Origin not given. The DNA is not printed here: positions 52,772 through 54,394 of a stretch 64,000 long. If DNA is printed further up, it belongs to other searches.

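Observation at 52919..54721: PDZ domain fused to an ArsB/NhaD-type permease (MamN-like) in a deep-branching-type cluster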

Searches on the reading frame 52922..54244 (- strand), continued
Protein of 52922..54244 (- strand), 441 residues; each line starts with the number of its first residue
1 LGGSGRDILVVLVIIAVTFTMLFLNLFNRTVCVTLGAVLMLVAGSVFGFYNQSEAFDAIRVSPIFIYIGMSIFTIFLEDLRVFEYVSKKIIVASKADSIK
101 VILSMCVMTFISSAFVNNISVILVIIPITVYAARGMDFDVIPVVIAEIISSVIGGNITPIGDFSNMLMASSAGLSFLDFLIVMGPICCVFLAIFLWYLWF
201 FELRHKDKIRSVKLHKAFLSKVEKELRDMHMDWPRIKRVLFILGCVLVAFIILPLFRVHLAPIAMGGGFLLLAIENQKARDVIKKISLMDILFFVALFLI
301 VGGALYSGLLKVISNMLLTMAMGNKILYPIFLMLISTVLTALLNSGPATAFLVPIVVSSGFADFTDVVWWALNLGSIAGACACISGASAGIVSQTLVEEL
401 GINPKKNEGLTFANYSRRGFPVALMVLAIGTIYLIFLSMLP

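Call 35: search_protein_families(library=ncbifam, proteins=[P0096, P0098, P0116, P0120, P0123, P0129, P0093, P0097, P0088, P0090], max_evalue=1e-10)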
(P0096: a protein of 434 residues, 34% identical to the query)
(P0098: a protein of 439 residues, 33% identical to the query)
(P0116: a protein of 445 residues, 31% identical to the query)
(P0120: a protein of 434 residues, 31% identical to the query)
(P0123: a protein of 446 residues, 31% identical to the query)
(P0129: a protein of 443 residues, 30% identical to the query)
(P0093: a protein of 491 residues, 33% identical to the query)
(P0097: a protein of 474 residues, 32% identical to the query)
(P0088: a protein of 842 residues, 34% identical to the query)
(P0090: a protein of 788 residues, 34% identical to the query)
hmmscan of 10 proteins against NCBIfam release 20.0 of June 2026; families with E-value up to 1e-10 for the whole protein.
P0096 (434 aa): 2 families
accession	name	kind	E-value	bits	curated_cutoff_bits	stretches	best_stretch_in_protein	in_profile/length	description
NF040989.1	MamN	equivalog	2.2e-102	343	500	1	9-431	4-435/437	magnetosome biogenesis transporter MamN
NF011980.0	PRK15445.1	subfamily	3.5e-11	42.8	457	1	12-379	10-383/430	arsenical efflux pump membrane protein ArsB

P0098 (439 aa): 4 families
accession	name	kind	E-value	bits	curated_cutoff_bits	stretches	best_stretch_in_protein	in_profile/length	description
NF040989.1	MamN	equivalog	1.2e-171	571.3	500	1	1-439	1-437/437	magnetosome biogenesis transporter MamN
NF011980.0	PRK15445.1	subfamily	3.7e-13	49.3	457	1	4-344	3-344/430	arsenical efflux pump membrane protein ArsB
NF033877.0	arsB_Sta_pI258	exception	6.1e-12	45.4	760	1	5-350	4-349/429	arsenite efflux transporter membrane subunit ArsB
TIGR00785.1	dass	subfamily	1.2e-11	44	198.6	0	6-384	13-406/444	DASS family sodium-coupled anion symporter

P0116 (445 aa): 5 families
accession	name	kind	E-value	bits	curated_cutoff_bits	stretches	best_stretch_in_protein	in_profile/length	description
NF040989.1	MamN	equivalog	5.4e-146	486.8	500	1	3-443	2-436/437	magnetosome biogenesis transporter MamN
NF033877.0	arsB_Sta_pI258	exception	3.7e-14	52.7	760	1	2-361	2-355/429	arsenite efflux transporter membrane subunit ArsB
NF011980.0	PRK15445.1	subfamily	4.6e-13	49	457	1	5-346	5-341/430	arsenical efflux pump membrane protein ArsB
TIGR00935.1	2a45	subfamily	8.8e-12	44.9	415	1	7-345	5-338/426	arsenite/antimonite efflux transporter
TIGR00785.1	dass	subfamily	2e-11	43.3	198.6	1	6-389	12-406/444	DASS family sodium-coupled anion symporter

P0120 (434 aa): 1 family
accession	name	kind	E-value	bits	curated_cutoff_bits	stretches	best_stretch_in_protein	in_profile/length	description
NF040989.1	MamN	equivalog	7.8e-136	453.3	500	1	1-432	1-434/437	magnetosome biogenesis transporter MamN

P0123 (446 aa): 1 family
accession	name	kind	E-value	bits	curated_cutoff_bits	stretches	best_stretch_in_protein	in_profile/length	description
NF040989.1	MamN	equivalog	2.1e-105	353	500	1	8-442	4-434/437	magnetosome biogenesis transporter MamN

P0129 (443 aa): 2 families
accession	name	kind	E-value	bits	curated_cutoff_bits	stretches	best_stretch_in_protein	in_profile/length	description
NF040989.1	MamN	equivalog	8.7e-147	489.4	500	1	5-441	4-436/437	magnetosome biogenesis transporter MamN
TIGR00785.1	dass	subfamily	1.6e-12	46.9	198.6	1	58-390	64-409/444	DASS family sodium-coupled anion symporter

P0093 (491 aa): 4 families
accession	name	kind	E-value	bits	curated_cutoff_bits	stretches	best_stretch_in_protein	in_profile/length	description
NF040989.1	MamN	equivalog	1.6e-111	373.2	500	1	60-487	6-435/437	magnetosome biogenesis transporter MamN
NF011980.0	PRK15445.1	subfamily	7.9e-15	54.8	457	1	84-395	26-342/430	arsenical efflux pump membrane protein ArsB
TIGR00785.1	dass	subfamily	3.5e-14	52.4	198.6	1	80-439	31-408/444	DASS family sodium-coupled anion symporter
TIGR00935.1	2a45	subfamily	1.3e-11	44.3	415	1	82-395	22-340/426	arsenite/antimonite efflux transporter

P0097 (474 aa): 2 families
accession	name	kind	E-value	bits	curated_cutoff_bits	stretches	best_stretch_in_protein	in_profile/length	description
NF040989.1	MamN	equivalog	8.7e-90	301.5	500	1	52-472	6-435/437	magnetosome biogenesis transporter MamN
TIGR00785.1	dass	subfamily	3.5e-18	65.6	198.6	0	50-360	11-332/444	DASS family sodium-coupled anion symporter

P0088 (842 aa): 11 families
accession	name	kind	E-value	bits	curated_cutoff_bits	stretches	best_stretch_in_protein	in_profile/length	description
NF040989.1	MamN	equivalog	4.6e-102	342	500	1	399-838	4-434/437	magnetosome biogenesis transporter MamN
NF040965.1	MamP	equivalog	3.7e-51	174.5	300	1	22-227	105-289/290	magnetosome magnetite formation protein MamP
NF040960.1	MamE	equivalog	3.6e-26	91.9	800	1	159-389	321-545/659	magnetosome formation protease MamE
TIGR02037.1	degP_htrA_DO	subfamily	2e-24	86.3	416.2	1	288-387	236-335/434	Do family serine endopeptidase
TIGR00785.1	dass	subfamily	4.4e-17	61.9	198.6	1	533-782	155-406/444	DASS family sodium-coupled anion symporter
TIGR00935.1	2a45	subfamily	2e-15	56.9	415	1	421-742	25-342/426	arsenite/antimonite efflux transporter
NF011980.0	PRK15445.1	subfamily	8.9e-14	51.3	457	1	423-742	29-344/430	arsenical efflux pump membrane protein ArsB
NF033877.0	arsB_Sta_pI258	exception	2.8e-13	49.8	760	1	422-741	28-343/429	arsenite efflux transporter membrane subunit ArsB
NF007526.1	PRK10139.1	equivalog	3.4e-13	49.1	756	1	290-392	270-372/456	serine endoprotease DegQ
TIGR02038.1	protease_degS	equivalog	8.7e-12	44.8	422.95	0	290-379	257-346/351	outer membrane-stress sensor serine endopeptidase DegS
NF047968.1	SerProtHtrA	equivalog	2.3e-11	43.7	470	0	289-376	266-354/357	serine protease HtrA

P0090 (788 aa): 9 families
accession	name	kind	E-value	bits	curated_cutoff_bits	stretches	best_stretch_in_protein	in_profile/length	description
NF040989.1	MamN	equivalog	4.1e-104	348.7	500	1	347-784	3-435/437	magnetosome biogenesis transporter MamN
TIGR02037.1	degP_htrA_DO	subfamily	1.5e-23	83.4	416.2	1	67-333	63-327/434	Do family serine endopeptidase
NF008147.1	PRK10898.1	equivalog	4e-19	69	408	1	66-331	80-345/352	outer membrane-stress sensor serine endopeptidase DegS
TIGR02038.1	protease_degS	equivalog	3e-18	66.1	422.95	1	61-333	75-346/351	outer membrane-stress sensor serine endopeptidase DegS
NF047968.1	SerProtHtrA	equivalog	2.6e-14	53.4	470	1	66-330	89-354/357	serine protease HtrA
NF041521.1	HhoA_HhoB_HtrA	equivalog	1.6e-13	50.7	450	1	67-331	60-329/335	HhoA/HhoB/HtrA family serine endopeptidase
NF007526.1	PRK10139.1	equivalog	2.6e-13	49.5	756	0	66-201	93-230/456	serine endoprotease DegQ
NF008189.1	PRK10942.1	equivalog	1.3e-11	43.7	720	1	66-331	115-379/477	serine endoprotease DegP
TIGR00785.1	dass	subfamily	2.1e-11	43.2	198.6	0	484-782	155-441/444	DASS family sodium-coupled anion symporter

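Call 36: list_cluster_members(proteins=[P0093, P0096, P0097, P0098, P0099, P0100, P0103, P0104, P0109, P0116])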
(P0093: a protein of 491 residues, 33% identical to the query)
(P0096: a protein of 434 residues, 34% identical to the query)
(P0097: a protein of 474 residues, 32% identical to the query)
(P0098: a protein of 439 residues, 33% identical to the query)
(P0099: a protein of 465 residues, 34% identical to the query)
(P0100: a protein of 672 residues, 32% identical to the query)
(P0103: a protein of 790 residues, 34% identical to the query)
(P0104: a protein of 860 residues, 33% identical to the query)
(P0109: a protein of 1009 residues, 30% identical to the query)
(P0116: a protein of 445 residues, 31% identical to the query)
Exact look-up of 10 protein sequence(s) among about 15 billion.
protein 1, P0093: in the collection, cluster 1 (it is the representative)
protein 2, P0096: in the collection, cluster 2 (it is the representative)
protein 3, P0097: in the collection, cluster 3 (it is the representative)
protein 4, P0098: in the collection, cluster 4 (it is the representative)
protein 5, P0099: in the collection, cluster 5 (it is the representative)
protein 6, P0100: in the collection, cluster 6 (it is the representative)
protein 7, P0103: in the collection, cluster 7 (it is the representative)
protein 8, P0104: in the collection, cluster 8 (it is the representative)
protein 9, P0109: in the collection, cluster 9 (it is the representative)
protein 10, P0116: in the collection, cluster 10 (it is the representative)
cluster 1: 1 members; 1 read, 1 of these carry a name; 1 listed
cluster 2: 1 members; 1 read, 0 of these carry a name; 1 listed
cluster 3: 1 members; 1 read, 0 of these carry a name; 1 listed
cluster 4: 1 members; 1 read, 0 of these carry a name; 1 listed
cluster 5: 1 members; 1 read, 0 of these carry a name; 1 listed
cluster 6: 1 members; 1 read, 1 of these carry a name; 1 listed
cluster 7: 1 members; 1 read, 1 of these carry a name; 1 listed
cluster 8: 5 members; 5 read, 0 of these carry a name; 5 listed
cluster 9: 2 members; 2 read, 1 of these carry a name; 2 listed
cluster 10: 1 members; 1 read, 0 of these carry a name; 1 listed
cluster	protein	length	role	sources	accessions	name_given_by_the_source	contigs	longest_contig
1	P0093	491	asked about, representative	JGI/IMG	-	Na+/H+ antiporter NhaD/arsenite permease-like protein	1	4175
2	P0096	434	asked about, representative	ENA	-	-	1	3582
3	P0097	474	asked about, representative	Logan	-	-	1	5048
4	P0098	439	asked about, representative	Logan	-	-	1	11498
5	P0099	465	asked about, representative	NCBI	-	-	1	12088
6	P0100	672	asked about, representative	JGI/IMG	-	Na+/H+ antiporter NhaD/arsenite permease-like protein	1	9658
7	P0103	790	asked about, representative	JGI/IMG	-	Na+/H+ antiporter NhaD/arsenite permease-like protein/S1-C subfamily serine protease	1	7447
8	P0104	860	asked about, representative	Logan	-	-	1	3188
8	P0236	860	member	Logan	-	-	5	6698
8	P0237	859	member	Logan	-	-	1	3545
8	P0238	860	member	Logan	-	-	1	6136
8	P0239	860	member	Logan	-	-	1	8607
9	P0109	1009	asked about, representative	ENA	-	-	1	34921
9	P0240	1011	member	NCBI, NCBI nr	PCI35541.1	MAG: hypothetical protein COB53_10895 [Elusimicrobia bacterium] | MAG: hypothetical protein COB53_10895 [Elusimicrobiota bacterium]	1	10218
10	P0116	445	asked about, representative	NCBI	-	-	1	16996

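Call 37: find_encoding_contigs(protein=P0090, flank=10000, max_places=2)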
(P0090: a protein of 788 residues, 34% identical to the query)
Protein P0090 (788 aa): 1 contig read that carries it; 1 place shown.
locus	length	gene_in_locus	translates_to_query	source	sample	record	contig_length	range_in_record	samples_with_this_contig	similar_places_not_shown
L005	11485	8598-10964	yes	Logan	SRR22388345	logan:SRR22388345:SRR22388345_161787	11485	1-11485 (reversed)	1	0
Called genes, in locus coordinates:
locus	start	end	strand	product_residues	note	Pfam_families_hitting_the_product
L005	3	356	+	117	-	?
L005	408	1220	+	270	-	PF04011:LemA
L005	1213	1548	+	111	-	PF26391:MamI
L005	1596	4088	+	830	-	PF07282:Cas12f1-like_TNB (faint), PF00089:Trypsin, PF13365:Trypsin_2, PF00595:PDZ, PF13180:PDZ_2, PF17820:PDZ_6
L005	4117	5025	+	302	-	PF01545:Cation_efflux, PF16916:ZT_dimer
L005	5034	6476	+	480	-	PF00089:Trypsin, PF13365:Trypsin_2, PF00595:PDZ (faint), PF17820:PDZ_6 (faint), PF13180:PDZ_2 (weak)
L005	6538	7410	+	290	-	PF02417:Chromate_transp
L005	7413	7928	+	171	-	PF02417:Chromate_transp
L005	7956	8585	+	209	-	-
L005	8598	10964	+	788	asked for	PF13180:PDZ_2, PF17820:PDZ_6 (weak), PF02040:ArsB (weak), PF03600:CitMHS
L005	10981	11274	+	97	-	PF06305:LapA_dom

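Call 38: find_encoding_contigs(protein=P0085, flank=10000, max_places=2)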
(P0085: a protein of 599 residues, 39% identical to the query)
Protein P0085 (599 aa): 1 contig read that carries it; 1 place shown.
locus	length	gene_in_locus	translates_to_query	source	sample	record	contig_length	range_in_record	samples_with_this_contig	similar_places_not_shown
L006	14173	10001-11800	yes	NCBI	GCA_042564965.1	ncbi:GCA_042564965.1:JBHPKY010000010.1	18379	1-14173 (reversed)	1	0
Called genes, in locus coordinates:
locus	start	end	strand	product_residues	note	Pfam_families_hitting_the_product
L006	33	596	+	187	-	PF02579:Nitro_FeMo-Co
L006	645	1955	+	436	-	PF00089:Trypsin, PF13365:Trypsin_2, PF00595:PDZ (weak), PF13180:PDZ_2, PF17820:PDZ_6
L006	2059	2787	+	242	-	-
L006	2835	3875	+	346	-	PF02579:Nitro_FeMo-Co, PF18509:MCR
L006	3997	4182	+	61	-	-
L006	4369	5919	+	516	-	PF13180:PDZ_2 (weak), PF17820:PDZ_6, PF00595:PDZ, PF13180:PDZ_2 (weak), PF17820:PDZ_6, PF18509:MCR (weak), PF13180:PDZ_2 (weak), PF18509:MCR, +1 more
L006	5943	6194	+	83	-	PF06305:LapA_dom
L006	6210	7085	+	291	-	PF01545:Cation_efflux, PF16916:ZT_dimer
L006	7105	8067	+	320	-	PF01545:Cation_efflux, PF16916:ZT_dimer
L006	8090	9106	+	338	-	PF12895:ANAPC3 (weak), PF14559:TPR_19 (weak), PF23914:TPR_CcmH_CycH, PF00515:TPR_1, PF07719:TPR_2 (weak), PF13181:TPR_8, PF13414:TPR_11, PF00515:TPR_1, +18 more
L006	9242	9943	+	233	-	PF04011:LemA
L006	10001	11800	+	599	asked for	PF00595:PDZ, PF13180:PDZ_2, PF17820:PDZ_6 (weak), PF02040:ArsB, PF03600:CitMHS, PF07158:MatC_N (faint)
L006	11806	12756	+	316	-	PF01925:TauE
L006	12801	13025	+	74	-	-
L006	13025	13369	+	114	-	-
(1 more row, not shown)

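Call 64: find_encoding_contigs(protein=P0099, flank=8000, max_places=1)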
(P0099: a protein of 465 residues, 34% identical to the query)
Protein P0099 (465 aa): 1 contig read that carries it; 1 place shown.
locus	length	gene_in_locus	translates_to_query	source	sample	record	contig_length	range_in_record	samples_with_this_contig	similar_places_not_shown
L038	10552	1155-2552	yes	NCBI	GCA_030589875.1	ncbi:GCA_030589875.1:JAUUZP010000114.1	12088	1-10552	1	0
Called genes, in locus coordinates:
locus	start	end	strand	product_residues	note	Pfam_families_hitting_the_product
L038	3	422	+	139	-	?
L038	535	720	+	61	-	-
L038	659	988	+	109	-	-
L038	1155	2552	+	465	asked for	PF03600:CitMHS, PF02040:ArsB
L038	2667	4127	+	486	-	PF08448:PAS_4, PF13188:PAS_8 (weak), PF13426:PAS_9, PF00989:PAS (weak), PF08448:PAS_4, PF13426:PAS_9, PF02518:HATPase_c (weak)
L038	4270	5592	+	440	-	-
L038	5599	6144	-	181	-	-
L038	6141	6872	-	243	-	PF02985:HEAT (faint), PF13646:HEAT_2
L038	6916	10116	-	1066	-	-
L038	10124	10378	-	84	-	-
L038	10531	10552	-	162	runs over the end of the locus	-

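Call 65: find_encoding_contigs(protein=P0124, flank=8000, max_places=1)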
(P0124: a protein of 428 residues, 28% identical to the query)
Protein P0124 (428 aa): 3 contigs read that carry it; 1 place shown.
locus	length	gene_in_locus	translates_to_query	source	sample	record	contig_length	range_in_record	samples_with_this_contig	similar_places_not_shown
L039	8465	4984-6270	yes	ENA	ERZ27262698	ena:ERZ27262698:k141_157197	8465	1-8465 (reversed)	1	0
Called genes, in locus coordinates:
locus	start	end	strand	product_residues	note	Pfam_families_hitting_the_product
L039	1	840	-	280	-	?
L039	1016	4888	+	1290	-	PF03706:LPG_synthase_TM, PF03699:UPF0182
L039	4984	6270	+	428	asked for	PF03600:CitMHS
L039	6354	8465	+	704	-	?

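Call 66: find_encoding_contigs(protein=P0106, flank=8000, max_places=1)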
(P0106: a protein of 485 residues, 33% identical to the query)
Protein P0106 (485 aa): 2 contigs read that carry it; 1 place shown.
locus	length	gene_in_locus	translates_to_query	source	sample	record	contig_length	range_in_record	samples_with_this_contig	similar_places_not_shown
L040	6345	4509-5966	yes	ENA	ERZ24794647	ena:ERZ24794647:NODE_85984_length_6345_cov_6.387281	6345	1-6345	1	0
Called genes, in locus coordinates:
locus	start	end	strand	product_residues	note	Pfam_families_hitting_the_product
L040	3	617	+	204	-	?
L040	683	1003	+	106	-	-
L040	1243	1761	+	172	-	PF08271:Zn_Ribbon_TF (weak)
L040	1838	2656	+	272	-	PF12801:Fer4_5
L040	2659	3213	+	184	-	-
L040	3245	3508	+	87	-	PF06305:LapA_dom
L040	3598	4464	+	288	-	PF01545:Cation_efflux, PF16916:ZT_dimer (weak)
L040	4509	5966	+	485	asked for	PF03600:CitMHS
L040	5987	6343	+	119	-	?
